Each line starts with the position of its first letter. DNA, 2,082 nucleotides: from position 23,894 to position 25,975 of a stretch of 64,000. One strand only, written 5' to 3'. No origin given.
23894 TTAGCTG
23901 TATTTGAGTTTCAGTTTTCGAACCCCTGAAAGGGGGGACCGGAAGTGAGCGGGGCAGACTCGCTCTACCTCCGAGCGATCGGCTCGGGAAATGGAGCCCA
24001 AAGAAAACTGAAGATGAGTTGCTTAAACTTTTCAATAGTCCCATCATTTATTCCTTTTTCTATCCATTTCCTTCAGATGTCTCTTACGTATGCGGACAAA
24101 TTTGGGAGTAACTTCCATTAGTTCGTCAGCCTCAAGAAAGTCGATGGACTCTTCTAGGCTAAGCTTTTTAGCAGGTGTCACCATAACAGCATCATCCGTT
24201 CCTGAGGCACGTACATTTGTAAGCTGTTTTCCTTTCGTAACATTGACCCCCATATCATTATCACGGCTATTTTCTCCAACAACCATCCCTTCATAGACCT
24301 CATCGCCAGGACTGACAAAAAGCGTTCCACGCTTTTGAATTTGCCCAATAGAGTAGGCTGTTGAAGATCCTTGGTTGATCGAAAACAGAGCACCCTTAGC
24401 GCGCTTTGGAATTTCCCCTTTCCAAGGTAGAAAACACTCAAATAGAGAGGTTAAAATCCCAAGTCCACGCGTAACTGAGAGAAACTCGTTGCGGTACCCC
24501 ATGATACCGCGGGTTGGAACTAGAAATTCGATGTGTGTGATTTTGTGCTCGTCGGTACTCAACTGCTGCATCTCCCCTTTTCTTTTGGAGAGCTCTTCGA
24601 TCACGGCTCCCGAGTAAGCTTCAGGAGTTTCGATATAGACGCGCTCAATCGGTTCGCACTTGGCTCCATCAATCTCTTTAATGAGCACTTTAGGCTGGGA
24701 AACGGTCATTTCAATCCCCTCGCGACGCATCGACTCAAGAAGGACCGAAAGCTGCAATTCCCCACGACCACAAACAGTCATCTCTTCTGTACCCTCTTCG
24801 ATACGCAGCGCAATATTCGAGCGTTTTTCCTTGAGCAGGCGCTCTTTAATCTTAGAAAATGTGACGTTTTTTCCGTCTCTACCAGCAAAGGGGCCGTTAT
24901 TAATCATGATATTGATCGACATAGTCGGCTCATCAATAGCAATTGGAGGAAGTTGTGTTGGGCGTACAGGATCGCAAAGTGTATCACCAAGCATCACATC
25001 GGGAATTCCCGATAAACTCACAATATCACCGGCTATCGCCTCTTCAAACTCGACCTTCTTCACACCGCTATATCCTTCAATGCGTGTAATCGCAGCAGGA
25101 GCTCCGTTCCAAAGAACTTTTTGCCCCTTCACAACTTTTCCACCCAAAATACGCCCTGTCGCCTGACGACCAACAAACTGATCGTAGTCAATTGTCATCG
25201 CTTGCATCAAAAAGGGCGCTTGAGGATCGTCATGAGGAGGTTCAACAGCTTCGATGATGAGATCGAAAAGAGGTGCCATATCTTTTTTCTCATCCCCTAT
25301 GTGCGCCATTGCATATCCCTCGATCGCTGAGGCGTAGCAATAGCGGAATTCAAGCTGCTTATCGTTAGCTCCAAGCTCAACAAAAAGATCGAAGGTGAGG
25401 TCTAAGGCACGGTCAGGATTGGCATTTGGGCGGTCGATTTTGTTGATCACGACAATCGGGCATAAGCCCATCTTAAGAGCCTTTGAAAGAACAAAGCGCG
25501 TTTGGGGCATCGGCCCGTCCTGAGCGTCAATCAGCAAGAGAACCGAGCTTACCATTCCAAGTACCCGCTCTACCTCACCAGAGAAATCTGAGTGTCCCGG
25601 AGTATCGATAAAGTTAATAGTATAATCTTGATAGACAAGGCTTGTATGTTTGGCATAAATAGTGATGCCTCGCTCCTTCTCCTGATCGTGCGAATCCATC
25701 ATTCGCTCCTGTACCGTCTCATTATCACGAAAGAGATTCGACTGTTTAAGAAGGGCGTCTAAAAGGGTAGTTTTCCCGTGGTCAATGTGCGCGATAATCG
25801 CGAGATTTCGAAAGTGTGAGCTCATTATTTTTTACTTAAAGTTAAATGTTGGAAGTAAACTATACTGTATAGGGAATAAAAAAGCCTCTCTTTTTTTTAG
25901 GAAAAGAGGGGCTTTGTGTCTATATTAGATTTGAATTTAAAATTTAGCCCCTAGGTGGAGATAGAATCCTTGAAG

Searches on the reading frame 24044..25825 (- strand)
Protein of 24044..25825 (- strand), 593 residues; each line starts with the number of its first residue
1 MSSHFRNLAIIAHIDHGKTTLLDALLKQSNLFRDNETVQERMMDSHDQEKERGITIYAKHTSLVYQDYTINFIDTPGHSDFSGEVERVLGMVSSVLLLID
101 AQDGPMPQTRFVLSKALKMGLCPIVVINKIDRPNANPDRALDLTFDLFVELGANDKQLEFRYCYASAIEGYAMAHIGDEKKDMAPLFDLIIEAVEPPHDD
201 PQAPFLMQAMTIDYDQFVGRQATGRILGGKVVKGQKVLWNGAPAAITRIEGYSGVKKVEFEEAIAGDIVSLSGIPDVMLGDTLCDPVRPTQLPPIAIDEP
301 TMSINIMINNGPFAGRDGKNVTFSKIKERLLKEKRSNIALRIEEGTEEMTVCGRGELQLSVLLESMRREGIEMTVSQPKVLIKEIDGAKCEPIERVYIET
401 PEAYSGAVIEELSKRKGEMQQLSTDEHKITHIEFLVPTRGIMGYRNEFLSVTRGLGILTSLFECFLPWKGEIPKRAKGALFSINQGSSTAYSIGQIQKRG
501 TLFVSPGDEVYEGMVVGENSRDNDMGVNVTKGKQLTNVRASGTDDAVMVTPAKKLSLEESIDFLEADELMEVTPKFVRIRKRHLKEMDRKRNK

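Call 58: search_protein_families(library=ncbifam, proteins=[window:24044-25825:-], max_evalue=1e-10)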
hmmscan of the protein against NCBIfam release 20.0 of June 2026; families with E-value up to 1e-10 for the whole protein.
window:24044-25825:- (593 aa): 28 families (the best 25 are shown)
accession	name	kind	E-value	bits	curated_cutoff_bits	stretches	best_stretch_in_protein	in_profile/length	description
TIGR01394.1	TypA_BipA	equivalog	1.9e-246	819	757.3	1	5-591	1-594/594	translational GTPase TypA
NF007583.0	PRK10218.1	equivalog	3.7e-190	633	1260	1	3-592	3-600/607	ribosome-dependent GTPase TypA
TIGR00490.1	aEF-2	equivalog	2.2e-58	197.9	738.45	2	4-132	18-150/720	elongation factor EF-2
TIGR00484.1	EF-G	equivalog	4e-58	197.1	659.4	2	4-142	9-149/691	elongation factor G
NF009381.0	PRK12740.1-5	subfamily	2.4e-57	194.8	583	2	3-142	7-148/692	elongation factor G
TIGR01393.1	lepA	equivalog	6.2e-49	166.8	533.9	1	4-291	2-281/595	translation elongation factor 4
NF012153.1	tet_protect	equivalog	4.1e-45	154.1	775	1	7-140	2-137/614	tetracycline resistance ribosomal protection protein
NF009891.0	PRK13351.1-1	equivalog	2.9e-44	151.7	597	2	3-137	7-143/681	elongation factor G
NF009377.1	PRK12740.1-1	equivalog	4.4e-37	127.8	890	1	3-145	11-155/700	elongation factor G-like protein EF-G2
NF009379.0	PRK12740.1-3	equivalog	2.1e-34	119.2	513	2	3-137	6-142/674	elongation factor G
NF001964.0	PRK00741.1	equivalog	1.5e-29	102.9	473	1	6-139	13-152/529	peptide chain release factor 3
NF000120.3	47473_otr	exception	2.1e-29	102.6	900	1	7-141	4-140/608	tetracycline resistance ribosomal protection protein Otr(A)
NF012154.0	tet_protect_Q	exception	2.3e-28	98.9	1425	1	7-140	5-140/638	tetracycline resistance ribosomal protection protein Tet(Q)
NF033148.1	tet_protect_M_W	exception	1.4e-27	96.4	1100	1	7-134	5-134/639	TetM/TetW/TetO/TetS family tetracycline resistance ribosomal protection protein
NF058620.1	EFG2_Bacteroid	exception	2.4e-24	85.7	1000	1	4-143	8-149/717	elongation factor G2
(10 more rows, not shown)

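Call 72: find_homologous_proteins(query=window:24044-25825:-, max_evalue=1e-100)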
Query window:24044-25825:- (593 aa): 7991 proteins with E <= 1e-100 among 8000 candidates; the best 120 are listed.
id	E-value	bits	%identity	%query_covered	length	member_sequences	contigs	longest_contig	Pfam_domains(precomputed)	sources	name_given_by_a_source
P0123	0.0e+0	1238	100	93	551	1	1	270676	PF21018.3,PF00679.31,PF00009.34,PF03144.32,PF22042.3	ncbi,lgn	-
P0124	0.0e+0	1189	88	100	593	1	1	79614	PF21018.3,PF00679.31,PF00009.34,PF03144.32,PF22042.3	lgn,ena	-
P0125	0.0e+0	1186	86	100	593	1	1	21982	PF21018.3,PF00679.31,PF00009.34,PF03144.32,PF22042.3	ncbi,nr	ncbi:MAG: translational GTPase TypA [Chlamydiales bacterium]|nr:translational GTPase TypA [Chlamydia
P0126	0.0e+0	1170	87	100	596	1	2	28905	PF21018.3,PF00679.31,PF00009.34,PF03144.32,PF22042.3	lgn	-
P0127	0.0e+0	1164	85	100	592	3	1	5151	PF21018.3,PF00679.31,PF00009.34,PF03144.32,PF22042.3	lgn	-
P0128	0.0e+0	1152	85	99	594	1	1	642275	PF21018.3,PF00679.31,PF00009.34,PF03144.32,PF22042.3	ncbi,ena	-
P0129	0.0e+0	1150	85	100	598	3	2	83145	PF21018.3,PF01926.30,PF00679.31,PF00009.34,PF03144.32,PF22042.3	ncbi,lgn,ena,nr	ncbi:MAG: GTP-binding protein TypA/BipA [Chlamydiales bacterium]|nr:GTP-binding protein TypA/BipA [C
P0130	0.0e+0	1140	84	100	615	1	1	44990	PF21018.3,PF01926.30,PF00679.31,PF00009.34,PF03144.32,PF22042.3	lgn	-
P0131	0.0e+0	1139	83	100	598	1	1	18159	PF21018.3,PF00679.31,PF00009.34,PF03144.32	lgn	-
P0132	0.0e+0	1132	83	100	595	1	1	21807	PF21018.3,PF00679.31,PF00009.34,PF03144.32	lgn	-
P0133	0.0e+0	1120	82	100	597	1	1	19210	PF21018.3,PF00679.31,PF00009.34,PF03144.32,PF22042.3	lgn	-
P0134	0.0e+0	1109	80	100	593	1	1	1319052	PF21018.3,PF00679.31,PF00009.34,PF03144.32,PF22042.3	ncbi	ncbi:MAG: translational GTPase TypA [Chlamydiales bacterium]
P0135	0.0e+0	1076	80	100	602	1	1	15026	PF21018.3,PF00679.31,PF00009.34,PF03144.32,PF22042.3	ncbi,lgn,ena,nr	ncbi:MAG: GTP-binding protein TypA/BipA [Chlamydiales bacterium]|nr:GTP-binding protein TypA/BipA [C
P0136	0.0e+0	1072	79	99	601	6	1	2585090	PF21018.3,PF00679.31,PF00009.34,PF03144.32,PF22042.3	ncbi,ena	-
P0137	0.0e+0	1062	78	99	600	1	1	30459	PF21018.3,PF00679.31,PF00009.34,PF03144.32,PF22042.3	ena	-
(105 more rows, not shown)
